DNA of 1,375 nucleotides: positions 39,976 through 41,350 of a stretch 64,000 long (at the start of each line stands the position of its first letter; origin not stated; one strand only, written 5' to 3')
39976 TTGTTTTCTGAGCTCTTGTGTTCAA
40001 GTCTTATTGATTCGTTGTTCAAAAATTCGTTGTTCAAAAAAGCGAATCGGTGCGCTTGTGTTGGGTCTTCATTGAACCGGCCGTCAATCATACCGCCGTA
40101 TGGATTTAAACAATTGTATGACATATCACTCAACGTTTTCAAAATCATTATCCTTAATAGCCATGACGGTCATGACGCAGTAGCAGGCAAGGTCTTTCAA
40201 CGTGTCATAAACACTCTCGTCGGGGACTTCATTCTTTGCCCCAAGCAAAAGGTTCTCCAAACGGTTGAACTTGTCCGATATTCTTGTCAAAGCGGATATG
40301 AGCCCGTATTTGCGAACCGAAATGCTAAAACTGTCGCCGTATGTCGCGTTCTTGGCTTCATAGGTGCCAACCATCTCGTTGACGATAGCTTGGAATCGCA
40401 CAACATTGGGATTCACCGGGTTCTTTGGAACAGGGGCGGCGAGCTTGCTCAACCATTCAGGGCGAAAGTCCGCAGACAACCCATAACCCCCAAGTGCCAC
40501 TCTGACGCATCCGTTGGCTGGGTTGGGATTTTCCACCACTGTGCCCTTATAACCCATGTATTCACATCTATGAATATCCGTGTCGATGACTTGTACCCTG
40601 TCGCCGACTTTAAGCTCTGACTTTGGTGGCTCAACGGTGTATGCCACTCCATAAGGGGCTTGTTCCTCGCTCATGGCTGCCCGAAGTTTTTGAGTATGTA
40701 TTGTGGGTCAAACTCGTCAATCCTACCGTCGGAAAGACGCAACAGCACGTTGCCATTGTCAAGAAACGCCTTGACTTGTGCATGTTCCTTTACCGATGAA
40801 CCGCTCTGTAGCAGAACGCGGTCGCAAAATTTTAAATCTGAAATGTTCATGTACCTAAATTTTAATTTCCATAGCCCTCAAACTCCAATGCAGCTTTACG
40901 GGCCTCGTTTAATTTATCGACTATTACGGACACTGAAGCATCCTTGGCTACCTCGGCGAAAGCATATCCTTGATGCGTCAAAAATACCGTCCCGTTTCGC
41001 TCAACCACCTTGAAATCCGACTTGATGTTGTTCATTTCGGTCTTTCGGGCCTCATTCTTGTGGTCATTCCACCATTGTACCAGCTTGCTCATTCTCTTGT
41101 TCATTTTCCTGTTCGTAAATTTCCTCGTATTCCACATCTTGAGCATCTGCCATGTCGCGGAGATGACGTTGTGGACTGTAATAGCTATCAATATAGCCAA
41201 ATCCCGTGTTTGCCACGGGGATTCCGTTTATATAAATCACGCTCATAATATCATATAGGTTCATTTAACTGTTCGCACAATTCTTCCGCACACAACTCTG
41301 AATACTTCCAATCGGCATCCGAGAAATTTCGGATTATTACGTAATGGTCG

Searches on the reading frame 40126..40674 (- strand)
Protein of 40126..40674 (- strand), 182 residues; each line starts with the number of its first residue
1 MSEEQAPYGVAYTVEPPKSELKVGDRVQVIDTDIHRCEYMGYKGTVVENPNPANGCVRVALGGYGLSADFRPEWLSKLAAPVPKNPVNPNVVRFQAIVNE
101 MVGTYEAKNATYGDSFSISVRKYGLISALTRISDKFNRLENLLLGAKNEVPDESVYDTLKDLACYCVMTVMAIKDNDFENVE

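Call 32: search_protein_families(library=pfam, max_evalue=0.01, proteins=[window:40126-40674:-])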
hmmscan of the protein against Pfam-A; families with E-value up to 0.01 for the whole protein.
window:40126-40674:- (182 aa): 1 family
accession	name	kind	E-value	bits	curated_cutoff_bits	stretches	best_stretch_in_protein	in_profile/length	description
PF07659.16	DUF1599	-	9.5e-06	26.3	25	1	108-172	1-60/61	Nucleotide modification associated domain 1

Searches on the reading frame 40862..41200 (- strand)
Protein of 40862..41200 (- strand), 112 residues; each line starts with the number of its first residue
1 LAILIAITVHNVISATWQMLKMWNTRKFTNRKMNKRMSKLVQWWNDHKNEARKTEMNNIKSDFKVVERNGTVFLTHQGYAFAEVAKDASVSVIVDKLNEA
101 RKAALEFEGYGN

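Call 32: search_protein_families(library=pfam, max_evalue=0.01, proteins=[window:40862-41200:-])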
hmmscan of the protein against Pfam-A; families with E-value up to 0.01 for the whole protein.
window:40862-41200:- (112 aa): 1 family
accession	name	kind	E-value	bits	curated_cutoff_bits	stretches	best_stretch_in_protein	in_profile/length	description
PF25786.1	HEAT_GCN1_C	-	0.0012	19.3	27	1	30-92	62-124/151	GCN1-like, C-terminal HEAT repeats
